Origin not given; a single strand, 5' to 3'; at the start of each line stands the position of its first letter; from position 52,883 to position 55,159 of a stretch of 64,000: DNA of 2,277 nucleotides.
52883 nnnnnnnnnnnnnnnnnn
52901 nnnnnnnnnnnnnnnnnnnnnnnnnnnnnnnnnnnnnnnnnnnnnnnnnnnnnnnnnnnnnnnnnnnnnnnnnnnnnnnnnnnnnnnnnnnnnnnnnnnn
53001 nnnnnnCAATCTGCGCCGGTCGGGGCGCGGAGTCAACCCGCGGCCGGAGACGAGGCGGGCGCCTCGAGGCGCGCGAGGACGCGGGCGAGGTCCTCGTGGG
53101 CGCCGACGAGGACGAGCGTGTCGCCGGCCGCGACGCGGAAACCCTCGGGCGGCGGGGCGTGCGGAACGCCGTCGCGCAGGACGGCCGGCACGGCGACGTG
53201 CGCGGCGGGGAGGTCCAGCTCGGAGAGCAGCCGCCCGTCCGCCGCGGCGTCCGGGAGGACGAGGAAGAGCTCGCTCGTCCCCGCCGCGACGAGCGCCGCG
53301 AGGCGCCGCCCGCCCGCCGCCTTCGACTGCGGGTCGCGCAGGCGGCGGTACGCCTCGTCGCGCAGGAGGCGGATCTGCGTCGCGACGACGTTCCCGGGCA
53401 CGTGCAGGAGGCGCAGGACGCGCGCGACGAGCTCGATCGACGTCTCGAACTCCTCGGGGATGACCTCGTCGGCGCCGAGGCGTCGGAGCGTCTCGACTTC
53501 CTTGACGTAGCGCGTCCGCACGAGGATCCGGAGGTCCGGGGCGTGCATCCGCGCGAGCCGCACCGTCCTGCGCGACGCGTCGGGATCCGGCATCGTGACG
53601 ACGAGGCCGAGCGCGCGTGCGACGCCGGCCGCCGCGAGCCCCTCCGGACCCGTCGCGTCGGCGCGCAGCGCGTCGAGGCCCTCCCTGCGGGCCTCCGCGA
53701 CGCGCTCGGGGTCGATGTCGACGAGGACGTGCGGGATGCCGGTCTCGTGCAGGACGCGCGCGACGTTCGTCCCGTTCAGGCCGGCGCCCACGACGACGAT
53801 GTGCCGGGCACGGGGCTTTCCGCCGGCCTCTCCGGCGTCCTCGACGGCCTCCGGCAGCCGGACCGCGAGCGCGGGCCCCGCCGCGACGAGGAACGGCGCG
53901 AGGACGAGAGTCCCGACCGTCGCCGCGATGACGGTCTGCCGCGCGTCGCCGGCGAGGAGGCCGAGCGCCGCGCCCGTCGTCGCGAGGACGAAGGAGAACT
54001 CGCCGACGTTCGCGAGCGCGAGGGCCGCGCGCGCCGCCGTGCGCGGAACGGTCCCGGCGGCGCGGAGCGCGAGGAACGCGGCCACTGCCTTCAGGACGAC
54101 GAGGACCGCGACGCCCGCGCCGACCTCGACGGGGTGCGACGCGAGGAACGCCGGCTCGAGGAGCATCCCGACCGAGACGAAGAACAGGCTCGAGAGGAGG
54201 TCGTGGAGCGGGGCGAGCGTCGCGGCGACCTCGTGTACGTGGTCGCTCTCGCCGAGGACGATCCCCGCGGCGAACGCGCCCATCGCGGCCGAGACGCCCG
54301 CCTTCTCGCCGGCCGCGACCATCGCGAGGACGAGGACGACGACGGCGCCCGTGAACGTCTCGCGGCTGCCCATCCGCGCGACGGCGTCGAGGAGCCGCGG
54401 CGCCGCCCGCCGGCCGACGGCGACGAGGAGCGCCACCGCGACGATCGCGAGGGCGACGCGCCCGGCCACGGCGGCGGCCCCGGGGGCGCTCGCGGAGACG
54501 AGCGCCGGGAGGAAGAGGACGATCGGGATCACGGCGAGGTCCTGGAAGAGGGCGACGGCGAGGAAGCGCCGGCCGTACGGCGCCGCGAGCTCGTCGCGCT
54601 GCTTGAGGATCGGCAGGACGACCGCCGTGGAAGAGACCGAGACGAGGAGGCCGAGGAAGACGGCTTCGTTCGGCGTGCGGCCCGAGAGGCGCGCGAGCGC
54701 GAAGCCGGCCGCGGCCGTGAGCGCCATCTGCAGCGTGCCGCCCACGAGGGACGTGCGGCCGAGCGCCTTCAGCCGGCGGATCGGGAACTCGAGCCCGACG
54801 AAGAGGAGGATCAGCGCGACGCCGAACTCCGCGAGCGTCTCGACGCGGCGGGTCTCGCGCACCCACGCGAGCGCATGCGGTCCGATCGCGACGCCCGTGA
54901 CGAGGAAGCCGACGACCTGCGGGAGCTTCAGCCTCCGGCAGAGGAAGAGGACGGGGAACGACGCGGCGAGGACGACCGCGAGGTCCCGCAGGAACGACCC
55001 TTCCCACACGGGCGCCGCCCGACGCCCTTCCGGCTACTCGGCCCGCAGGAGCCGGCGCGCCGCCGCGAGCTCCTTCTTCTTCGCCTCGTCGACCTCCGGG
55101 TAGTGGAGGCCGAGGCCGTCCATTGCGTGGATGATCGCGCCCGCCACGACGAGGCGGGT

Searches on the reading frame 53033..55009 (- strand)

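Call 77: search_protein_families(library=pfam, proteins=[window:53033-55009:-], max_evalue=0.00001)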
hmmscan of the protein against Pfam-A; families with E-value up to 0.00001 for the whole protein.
window:53033-55009:- (658 aa): 3 families
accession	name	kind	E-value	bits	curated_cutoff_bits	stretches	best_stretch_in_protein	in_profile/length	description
PF00999.27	Na_H_Exchanger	-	5.6e-60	203.6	26.2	1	14-374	3-373/375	Sodium/hydrogen exchanger, transmembrane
PF02254.24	TrkA_N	-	7e-25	88.1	23.8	1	404-517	1-114/116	TrkA-N domain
PF02080.26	TrkA_C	-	8.9e-08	32.4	27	1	582-647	4-69/71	TrkA-C domain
